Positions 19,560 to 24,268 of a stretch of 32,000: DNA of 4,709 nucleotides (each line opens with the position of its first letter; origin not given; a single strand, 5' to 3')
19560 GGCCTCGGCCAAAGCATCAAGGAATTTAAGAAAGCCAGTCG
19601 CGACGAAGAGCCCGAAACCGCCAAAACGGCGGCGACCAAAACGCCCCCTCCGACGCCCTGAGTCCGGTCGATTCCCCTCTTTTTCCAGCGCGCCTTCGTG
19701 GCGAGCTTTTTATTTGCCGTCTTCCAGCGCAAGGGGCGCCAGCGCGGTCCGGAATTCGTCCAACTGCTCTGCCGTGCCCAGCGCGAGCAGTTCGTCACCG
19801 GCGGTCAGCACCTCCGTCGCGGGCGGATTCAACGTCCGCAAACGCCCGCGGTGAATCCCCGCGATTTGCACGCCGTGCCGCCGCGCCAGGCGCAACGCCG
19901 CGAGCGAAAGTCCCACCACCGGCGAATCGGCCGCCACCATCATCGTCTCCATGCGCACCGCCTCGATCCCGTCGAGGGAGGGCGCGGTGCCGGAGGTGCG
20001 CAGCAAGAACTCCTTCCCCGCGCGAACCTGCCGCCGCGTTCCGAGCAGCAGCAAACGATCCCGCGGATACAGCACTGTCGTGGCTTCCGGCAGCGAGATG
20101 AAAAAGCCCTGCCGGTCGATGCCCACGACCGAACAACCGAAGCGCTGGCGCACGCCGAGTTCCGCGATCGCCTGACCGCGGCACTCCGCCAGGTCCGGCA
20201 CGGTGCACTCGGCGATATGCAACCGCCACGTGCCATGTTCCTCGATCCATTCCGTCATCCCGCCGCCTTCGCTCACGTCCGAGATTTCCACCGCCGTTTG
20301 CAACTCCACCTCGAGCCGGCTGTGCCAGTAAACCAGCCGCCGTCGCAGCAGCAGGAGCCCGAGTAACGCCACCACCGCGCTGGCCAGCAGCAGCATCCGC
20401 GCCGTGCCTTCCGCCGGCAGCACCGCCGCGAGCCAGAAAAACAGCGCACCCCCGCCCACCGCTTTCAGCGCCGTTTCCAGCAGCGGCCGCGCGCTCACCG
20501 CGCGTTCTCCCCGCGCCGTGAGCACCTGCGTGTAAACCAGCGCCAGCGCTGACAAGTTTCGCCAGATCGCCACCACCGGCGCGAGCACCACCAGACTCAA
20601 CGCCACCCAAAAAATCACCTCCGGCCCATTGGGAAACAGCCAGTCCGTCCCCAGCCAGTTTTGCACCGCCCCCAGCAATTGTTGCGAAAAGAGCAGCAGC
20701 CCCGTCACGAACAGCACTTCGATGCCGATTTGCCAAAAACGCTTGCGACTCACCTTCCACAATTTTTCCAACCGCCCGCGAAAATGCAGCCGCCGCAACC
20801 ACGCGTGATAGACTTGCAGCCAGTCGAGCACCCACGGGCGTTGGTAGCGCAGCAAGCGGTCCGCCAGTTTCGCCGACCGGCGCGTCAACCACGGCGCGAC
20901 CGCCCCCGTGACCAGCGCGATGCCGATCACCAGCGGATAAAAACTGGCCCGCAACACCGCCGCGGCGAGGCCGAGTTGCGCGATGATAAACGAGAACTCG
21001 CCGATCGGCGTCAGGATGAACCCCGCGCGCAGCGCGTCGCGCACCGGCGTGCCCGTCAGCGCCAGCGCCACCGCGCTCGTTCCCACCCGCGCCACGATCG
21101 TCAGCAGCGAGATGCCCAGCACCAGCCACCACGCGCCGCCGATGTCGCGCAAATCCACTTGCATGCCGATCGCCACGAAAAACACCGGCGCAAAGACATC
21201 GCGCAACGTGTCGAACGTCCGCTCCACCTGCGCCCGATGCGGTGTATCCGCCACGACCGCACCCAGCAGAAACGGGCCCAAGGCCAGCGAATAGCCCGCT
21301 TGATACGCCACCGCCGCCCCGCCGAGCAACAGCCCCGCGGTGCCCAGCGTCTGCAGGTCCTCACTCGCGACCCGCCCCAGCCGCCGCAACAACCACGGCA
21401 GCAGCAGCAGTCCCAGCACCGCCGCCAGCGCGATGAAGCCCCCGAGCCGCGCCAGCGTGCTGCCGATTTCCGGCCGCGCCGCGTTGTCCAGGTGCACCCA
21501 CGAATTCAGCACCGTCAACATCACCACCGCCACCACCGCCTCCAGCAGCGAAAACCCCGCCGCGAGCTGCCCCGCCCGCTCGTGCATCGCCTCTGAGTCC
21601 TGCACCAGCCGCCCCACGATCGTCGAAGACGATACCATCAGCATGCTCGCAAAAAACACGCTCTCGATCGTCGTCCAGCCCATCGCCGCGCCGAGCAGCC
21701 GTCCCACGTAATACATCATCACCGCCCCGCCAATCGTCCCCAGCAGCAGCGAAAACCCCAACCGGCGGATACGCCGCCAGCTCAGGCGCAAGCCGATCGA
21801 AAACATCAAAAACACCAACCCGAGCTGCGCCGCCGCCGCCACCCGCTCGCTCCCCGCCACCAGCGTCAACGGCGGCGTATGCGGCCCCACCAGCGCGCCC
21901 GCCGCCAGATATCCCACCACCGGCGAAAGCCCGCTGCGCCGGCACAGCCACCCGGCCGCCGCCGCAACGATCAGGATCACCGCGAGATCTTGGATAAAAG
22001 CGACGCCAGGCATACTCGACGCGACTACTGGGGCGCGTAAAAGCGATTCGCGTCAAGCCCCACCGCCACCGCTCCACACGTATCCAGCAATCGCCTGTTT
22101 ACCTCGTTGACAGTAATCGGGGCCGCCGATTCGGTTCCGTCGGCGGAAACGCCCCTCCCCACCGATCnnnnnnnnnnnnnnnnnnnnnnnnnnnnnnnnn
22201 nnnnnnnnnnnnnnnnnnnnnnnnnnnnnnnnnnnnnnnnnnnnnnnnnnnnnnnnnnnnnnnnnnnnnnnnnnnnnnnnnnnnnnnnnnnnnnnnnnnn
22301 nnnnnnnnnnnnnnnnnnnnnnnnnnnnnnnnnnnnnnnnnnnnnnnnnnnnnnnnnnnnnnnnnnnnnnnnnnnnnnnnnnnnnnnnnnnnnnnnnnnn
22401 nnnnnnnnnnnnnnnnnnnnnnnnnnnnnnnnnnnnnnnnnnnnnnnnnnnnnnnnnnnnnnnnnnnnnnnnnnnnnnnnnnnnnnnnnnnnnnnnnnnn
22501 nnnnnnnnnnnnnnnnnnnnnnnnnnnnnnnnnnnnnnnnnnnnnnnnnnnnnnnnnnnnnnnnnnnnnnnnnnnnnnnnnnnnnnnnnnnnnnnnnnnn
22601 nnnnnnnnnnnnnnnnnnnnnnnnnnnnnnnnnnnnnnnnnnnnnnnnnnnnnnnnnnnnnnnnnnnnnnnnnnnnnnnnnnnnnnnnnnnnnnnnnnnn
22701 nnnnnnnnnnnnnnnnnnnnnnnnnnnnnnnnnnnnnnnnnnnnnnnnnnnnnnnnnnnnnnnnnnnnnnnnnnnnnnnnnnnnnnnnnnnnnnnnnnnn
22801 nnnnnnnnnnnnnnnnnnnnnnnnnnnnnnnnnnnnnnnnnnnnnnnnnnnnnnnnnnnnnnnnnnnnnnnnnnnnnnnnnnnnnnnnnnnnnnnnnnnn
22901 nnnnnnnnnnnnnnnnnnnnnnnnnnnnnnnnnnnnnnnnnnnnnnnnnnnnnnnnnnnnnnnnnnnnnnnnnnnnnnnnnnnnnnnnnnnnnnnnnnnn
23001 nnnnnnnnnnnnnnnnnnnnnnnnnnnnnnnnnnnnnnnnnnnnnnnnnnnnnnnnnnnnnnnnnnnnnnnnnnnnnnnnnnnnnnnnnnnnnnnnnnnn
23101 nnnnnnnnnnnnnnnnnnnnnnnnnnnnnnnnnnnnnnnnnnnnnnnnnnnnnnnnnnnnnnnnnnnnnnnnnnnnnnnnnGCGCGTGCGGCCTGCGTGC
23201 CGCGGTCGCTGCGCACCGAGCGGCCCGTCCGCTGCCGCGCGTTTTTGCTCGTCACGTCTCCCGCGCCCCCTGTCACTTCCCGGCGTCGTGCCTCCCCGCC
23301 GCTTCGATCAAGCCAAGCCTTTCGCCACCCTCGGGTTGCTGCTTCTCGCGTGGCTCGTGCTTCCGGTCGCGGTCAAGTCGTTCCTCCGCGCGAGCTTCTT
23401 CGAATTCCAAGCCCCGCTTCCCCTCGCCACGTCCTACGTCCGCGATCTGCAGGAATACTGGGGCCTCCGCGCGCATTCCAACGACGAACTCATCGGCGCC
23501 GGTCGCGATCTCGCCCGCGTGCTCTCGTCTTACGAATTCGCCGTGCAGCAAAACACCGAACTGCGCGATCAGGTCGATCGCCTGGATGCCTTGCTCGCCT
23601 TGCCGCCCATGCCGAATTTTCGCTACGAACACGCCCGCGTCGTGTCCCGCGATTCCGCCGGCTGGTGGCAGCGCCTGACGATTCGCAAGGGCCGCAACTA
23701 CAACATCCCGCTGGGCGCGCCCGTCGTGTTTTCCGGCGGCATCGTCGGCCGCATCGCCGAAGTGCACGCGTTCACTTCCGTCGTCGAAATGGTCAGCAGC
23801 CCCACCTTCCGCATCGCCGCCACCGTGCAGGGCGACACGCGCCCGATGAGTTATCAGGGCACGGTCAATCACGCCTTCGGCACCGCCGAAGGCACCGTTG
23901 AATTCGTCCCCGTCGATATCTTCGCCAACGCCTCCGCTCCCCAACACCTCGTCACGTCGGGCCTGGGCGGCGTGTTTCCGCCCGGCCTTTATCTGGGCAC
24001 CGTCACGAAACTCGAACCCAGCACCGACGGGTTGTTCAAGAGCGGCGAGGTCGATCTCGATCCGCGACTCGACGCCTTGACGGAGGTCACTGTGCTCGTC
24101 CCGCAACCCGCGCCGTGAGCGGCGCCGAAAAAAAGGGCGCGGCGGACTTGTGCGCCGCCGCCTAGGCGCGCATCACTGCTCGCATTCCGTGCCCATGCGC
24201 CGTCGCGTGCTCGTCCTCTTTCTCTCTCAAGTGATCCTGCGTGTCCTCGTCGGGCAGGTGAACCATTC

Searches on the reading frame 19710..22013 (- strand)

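Call 21: search_protein_families(library=pfam, proteins=[window:19710-22013:-], max_evalue=0.001)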
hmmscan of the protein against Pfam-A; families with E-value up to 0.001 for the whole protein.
window:19710-22013:- (767 aa): 2 families
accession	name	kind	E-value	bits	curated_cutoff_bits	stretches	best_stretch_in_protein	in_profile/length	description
PF00999.27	Na_H_Exchanger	-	7e-55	186.8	26.2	1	15-376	2-373/375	Sodium/hydrogen exchanger, transmembrane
PF02080.26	TrkA_C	-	1.1e-29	102.5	27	2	692-757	5-69/71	TrkA-C domain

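Call 58: search_protein_families(library=ncbifam, proteins=[window:19710-22013:-], max_evalue=0.01)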
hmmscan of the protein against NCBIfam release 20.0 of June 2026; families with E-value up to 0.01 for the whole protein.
window:19710-22013:- (767 aa): 8 families
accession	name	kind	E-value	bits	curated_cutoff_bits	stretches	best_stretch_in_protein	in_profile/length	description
TIGR00932.1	2a37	subfamily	2.7e-39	135.4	238.3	1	15-287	2-275/275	monovalent cation:proton antiporter-2 (CPA2) family protein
NF007950.1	PRK10669.1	equivalog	3.5e-36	125.2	700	1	6-376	7-383/547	YbaL family putative K(+) efflux transporter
NF002924.0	PRK03562.1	equivalog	1.2e-27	96.6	752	1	11-381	11-380/623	glutathione-regulated potassium-efflux system protein KefC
NF002973.0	PRK03659.1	equivalog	3.9e-25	88.5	804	1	5-383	5-379/602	glutathione-regulated potassium-efflux system protein KefB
NF045626.1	FeTrans_MagA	equivalog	9.1e-25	87.4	700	1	10-376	11-374/386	iron transporter MagA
NF003716.0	PRK05326.1-3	equivalog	1.9e-14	53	355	1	10-327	11-332/499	potassium/proton antiporter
NF007039.0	PRK09496.3-2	equivalog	3.6e-08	32.7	293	2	570-671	124-221/446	Trk system potassium transporter TrkA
NF007034.0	PRK09496.2-1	subfamily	0.0031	16.5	344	0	685-761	148-221/445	Trk system potassium transporter TrkA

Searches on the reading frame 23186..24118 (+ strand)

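Call 21: search_protein_families(library=pfam, proteins=[window:23186-24118:+], max_evalue=0.001)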
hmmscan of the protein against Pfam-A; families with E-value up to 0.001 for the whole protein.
window:23186-24118:+ (310 aa): 1 family
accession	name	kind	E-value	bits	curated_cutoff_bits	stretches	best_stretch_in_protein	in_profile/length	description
PF04085.20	MreC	-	8.8e-32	110.4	28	1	152-304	1-146/147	Rod shape-determining protein MreC, barrel core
